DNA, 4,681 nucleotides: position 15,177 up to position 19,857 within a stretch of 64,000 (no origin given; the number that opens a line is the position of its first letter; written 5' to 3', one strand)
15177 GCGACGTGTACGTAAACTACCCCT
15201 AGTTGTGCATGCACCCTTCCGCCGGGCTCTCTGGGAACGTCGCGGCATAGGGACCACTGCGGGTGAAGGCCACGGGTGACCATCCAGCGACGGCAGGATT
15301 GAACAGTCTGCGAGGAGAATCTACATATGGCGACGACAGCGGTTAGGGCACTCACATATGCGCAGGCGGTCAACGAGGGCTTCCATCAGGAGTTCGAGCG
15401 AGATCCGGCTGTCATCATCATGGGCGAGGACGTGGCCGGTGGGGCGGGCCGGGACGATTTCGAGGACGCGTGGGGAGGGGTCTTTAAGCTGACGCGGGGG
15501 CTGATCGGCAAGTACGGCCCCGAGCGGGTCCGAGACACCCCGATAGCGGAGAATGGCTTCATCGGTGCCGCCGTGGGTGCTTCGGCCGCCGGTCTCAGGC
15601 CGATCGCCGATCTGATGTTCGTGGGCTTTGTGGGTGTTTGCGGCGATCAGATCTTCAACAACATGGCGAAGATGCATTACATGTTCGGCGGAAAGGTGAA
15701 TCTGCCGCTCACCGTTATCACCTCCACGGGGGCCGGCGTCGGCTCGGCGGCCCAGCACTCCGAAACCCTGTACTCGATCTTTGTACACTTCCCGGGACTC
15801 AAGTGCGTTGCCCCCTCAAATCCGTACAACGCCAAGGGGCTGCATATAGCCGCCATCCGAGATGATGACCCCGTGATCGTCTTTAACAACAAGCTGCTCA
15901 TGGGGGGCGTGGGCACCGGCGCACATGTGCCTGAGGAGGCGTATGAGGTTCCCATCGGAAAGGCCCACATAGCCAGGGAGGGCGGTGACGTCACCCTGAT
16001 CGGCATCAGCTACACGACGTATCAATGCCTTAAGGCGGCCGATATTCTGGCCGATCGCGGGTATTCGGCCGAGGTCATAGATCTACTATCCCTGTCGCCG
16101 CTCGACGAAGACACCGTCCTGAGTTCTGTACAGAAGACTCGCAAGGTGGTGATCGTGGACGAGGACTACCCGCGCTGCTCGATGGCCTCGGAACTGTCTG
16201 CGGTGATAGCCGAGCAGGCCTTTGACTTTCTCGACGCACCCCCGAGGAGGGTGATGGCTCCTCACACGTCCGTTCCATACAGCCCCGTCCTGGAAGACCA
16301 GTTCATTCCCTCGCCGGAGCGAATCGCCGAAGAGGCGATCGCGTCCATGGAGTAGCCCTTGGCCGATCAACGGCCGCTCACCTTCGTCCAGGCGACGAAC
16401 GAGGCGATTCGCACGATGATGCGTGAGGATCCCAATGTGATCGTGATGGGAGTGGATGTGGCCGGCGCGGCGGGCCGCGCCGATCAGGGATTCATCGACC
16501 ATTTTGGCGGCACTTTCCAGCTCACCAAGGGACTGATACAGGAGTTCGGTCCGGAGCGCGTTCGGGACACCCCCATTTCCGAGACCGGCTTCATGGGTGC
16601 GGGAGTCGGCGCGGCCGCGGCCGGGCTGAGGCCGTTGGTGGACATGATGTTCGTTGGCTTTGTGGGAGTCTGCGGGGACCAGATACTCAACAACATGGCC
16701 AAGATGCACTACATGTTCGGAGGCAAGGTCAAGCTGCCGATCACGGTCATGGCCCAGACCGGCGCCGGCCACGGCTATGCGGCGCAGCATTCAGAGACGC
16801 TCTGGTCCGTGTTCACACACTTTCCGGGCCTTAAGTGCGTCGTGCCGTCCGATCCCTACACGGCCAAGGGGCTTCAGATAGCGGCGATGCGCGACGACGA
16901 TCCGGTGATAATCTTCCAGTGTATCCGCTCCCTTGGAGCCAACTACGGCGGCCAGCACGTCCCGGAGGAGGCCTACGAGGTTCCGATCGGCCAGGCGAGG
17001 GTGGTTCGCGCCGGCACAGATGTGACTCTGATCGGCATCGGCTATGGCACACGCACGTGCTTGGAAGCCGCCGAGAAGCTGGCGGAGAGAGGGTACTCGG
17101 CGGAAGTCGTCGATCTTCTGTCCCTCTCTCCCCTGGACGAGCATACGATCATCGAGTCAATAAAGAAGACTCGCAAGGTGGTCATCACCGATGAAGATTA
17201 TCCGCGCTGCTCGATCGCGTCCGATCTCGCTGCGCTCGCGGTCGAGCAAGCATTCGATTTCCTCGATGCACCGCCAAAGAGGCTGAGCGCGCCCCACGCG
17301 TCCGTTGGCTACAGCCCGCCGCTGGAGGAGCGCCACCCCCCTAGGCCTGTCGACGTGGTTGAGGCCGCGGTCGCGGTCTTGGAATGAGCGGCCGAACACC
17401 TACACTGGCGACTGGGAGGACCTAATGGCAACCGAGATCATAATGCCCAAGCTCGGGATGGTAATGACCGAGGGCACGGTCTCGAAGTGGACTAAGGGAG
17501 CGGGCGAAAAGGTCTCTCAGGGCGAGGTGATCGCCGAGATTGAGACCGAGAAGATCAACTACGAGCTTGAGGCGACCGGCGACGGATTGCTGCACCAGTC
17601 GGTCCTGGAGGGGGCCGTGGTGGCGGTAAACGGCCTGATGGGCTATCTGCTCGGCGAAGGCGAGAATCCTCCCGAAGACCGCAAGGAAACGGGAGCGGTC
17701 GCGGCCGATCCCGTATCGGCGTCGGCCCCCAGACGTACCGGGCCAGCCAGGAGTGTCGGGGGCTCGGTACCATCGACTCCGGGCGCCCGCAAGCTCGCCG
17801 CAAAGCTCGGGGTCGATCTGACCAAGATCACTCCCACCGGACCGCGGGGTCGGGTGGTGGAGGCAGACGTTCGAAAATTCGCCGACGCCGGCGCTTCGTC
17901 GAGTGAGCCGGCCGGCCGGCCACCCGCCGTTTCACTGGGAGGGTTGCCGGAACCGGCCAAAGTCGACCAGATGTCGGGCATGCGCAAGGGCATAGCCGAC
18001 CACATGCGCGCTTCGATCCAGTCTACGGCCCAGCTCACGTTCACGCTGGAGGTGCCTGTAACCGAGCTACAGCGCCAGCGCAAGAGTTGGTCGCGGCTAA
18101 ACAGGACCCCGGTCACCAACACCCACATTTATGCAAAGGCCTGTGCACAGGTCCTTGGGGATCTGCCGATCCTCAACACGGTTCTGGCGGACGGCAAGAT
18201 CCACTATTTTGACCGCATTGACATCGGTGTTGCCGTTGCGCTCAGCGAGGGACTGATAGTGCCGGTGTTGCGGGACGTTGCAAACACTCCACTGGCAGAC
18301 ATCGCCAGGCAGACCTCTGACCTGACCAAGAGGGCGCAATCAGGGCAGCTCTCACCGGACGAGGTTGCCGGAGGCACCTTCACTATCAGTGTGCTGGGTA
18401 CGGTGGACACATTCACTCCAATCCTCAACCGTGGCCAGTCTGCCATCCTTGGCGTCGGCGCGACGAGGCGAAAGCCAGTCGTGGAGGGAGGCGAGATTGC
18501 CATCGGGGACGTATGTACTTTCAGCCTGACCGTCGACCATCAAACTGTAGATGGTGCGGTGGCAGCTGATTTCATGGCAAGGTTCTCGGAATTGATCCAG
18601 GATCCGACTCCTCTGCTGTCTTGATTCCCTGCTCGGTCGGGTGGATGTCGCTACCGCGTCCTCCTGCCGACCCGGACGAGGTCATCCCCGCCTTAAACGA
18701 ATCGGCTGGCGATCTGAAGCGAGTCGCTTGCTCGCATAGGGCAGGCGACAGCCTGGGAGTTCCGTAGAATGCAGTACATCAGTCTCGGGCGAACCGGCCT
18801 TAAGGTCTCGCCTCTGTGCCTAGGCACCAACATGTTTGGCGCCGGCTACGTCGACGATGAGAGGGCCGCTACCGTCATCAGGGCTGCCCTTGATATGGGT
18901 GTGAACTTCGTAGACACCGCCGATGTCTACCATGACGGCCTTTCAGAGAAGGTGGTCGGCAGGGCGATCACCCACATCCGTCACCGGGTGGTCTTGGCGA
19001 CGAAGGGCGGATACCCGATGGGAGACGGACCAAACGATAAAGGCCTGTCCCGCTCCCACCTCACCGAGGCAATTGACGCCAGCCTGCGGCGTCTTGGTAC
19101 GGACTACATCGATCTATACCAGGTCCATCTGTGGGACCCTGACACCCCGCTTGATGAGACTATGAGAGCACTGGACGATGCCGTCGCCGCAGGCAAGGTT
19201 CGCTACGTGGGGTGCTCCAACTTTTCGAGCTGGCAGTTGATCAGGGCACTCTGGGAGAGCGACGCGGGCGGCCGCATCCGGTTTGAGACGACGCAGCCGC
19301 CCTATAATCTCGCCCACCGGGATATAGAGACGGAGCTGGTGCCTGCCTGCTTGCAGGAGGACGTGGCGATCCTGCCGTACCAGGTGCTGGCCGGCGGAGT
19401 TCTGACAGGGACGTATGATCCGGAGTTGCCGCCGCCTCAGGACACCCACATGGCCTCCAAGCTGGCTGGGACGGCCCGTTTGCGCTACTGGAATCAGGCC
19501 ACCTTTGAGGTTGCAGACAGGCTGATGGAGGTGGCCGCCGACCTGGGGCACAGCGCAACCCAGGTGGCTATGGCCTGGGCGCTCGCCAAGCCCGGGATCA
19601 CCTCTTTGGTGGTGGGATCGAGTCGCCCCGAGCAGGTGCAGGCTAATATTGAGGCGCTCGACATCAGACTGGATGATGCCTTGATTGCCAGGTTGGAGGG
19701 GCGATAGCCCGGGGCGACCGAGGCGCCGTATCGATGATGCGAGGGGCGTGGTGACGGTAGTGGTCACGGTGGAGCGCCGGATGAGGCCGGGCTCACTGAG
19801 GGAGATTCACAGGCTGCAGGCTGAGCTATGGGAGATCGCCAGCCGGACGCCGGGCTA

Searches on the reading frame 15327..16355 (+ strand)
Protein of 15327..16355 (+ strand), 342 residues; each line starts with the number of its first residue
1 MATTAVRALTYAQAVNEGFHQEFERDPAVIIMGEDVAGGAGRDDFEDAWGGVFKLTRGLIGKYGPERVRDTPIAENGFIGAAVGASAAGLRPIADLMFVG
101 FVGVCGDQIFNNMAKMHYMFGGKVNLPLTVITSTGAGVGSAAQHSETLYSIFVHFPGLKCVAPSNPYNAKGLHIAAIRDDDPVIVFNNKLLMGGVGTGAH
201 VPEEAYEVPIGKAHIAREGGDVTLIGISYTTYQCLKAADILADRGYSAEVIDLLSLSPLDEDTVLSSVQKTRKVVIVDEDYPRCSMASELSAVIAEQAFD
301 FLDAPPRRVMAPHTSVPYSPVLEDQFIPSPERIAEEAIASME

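Call 11: search_protein_families(library=pfam, proteins=[window:15327-16355:+], max_evalue=0.00001)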
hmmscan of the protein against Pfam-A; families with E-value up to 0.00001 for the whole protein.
window:15327-16355:+ (342 aa): 2 families
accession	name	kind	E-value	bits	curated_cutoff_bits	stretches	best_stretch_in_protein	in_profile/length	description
PF02780.25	Transketolase_C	-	9.8e-39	132.5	25.9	1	211-333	1-124/124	Transketolase, C-terminal domain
PF02779.29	Transket_pyr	-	3e-36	125.1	27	1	8-191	2-171/174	Transketolase, pyrimidine binding domain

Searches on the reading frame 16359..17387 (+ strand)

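Call 11: search_protein_families(library=pfam, proteins=[window:16359-17387:+], max_evalue=0.00001)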
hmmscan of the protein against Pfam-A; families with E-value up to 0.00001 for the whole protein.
window:16359-17387:+ (342 aa): 2 families
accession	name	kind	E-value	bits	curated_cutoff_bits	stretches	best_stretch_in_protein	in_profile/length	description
PF02779.29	Transket_pyr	-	2.1e-35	122.4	27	1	7-186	3-166/174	Transketolase, pyrimidine binding domain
PF02780.25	Transketolase_C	-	9.8e-34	116.4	25.9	1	211-328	1-119/124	Transketolase, C-terminal domain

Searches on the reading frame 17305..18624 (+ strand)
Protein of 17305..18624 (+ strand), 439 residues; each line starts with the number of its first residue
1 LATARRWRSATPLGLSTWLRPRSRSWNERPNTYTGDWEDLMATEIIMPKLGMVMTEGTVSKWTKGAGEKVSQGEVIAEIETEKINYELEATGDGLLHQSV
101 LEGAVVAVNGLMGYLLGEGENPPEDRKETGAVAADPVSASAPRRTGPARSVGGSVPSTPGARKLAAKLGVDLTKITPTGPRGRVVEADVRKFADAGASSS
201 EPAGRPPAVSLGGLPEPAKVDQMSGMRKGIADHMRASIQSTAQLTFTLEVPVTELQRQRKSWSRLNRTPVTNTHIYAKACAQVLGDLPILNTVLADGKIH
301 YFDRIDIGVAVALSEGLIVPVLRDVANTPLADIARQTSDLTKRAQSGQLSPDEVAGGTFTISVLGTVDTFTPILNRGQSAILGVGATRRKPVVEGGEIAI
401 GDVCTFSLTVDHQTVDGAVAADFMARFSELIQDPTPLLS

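Call 12: search_protein_families(library=pfam, proteins=[window:17305-18624:+], max_evalue=0.00001)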
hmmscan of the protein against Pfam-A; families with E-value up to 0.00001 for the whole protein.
window:17305-18624:+ (439 aa): 3 families
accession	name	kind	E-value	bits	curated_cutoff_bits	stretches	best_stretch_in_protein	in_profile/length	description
PF00198.28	2-oxoacid_dh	-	3.9e-64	216.7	23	1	219-438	5-231/232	2-oxoacid dehydrogenases acyltransferase (catalytic domain)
PF02817.22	E3_binding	-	1.1e-12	48.4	23.7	1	156-190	2-36/36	e3 binding domain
PF00364.28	Biotin_lipoyl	-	1.5e-11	44.4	22.1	1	44-112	2-70/73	Biotin-requiring enzyme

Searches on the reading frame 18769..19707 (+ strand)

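Call 12: search_protein_families(library=pfam, proteins=[window:18769-19707:+], max_evalue=0.00001)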
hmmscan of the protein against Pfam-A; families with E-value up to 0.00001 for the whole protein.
window:18769-19707:+ (312 aa): 1 family
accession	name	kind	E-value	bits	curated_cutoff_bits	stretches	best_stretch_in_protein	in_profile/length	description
PF00248.27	Aldo_ket_red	-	2.1e-80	270.4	24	1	15-310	1-287/291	Aldo/keto reductase family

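Call 62: search_protein_families(library=ncbifam, proteins=[window:18769-19707:+], max_evalue=1e-8)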
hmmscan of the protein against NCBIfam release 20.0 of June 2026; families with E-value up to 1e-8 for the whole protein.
window:18769-19707:+ (312 aa): 7 families
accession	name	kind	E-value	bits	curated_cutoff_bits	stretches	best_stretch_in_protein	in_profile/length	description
NF007388.0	PRK09912.1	subfamily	7.3e-44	150.1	448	1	1-298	13-316/346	L-glyceraldehyde 3-phosphate reductase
TIGR01293.1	Kv_beta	subfamily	1.3e-41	142.7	365.4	1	1-301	1-305/319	voltage-dependent potassium channel subunit beta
NF049922.1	MethglyxlRedYdjG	equivalog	1.7e-41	142.4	550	1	1-307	1-315/326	NADH-dependent methylglyoxal reductase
NF007912.0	PRK10625.1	equivalog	9.4e-39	133.7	415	2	128-310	157-335/346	NADP(H)-dependent aldo-keto reductase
NF007695.0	PRK10376.1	subfamily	6.5e-26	91.1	280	1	19-209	29-217/290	oxidoreductase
NF008377.0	PRK11172.1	equivalog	2.5e-19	69.5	327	1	28-161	13-140/267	2,5-didehydrogluconate reductase DkgB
NF008598.0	PRK11565.1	equivalog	2.5e-11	43.2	425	1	26-163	23-151/275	2,5-didehydrogluconate reductase DkgA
